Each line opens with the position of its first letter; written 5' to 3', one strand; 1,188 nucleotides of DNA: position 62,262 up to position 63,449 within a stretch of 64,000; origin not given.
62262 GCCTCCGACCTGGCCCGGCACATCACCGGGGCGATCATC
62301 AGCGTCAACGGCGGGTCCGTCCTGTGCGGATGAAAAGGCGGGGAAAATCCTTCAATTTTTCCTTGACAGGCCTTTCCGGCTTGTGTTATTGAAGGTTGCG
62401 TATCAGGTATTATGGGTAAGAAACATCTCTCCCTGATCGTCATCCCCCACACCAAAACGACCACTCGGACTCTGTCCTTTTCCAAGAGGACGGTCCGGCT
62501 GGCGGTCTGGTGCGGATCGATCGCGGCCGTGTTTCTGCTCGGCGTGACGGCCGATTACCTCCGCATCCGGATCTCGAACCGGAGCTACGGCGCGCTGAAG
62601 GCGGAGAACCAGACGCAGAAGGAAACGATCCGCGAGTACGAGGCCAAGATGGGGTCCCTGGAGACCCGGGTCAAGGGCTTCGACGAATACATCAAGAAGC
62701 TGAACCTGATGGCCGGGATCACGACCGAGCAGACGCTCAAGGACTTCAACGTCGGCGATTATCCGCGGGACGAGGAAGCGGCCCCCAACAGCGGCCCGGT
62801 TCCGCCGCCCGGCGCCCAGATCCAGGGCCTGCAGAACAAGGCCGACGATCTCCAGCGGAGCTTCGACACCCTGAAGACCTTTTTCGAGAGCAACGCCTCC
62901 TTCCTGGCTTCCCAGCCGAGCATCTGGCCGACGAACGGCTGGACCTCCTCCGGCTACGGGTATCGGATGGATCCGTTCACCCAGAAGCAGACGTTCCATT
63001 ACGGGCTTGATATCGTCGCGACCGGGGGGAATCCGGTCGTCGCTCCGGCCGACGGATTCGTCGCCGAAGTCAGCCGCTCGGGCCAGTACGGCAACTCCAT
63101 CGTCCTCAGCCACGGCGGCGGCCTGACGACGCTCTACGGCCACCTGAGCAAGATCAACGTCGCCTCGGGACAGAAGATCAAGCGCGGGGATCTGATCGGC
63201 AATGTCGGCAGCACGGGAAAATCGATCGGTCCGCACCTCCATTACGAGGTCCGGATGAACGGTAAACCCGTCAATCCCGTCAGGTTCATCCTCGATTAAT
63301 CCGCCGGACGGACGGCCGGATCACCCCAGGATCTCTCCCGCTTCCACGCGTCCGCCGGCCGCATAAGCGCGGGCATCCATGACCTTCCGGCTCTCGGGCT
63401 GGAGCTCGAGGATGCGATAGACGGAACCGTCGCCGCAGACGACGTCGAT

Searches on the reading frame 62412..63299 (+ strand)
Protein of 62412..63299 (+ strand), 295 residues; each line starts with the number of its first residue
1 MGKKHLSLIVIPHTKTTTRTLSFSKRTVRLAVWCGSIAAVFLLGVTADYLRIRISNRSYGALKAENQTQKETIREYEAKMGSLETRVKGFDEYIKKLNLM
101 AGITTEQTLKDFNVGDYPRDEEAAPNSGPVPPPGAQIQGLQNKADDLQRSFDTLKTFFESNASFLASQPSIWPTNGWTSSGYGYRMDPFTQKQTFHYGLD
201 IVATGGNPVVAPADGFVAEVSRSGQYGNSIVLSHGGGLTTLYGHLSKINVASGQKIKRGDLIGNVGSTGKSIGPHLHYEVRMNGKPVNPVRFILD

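Call 47: search_protein_families(library=pfam, max_evalue=0.00001, proteins=[window:62412-63299:+])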
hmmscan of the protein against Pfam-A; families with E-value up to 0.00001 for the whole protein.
window:62412-63299:+ (295 aa): 1 family
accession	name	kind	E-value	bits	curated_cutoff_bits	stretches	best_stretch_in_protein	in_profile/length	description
PF01551.29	Peptidase_M23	-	4.2e-34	117.1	28.7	1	195-289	2-96/96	Peptidase family M23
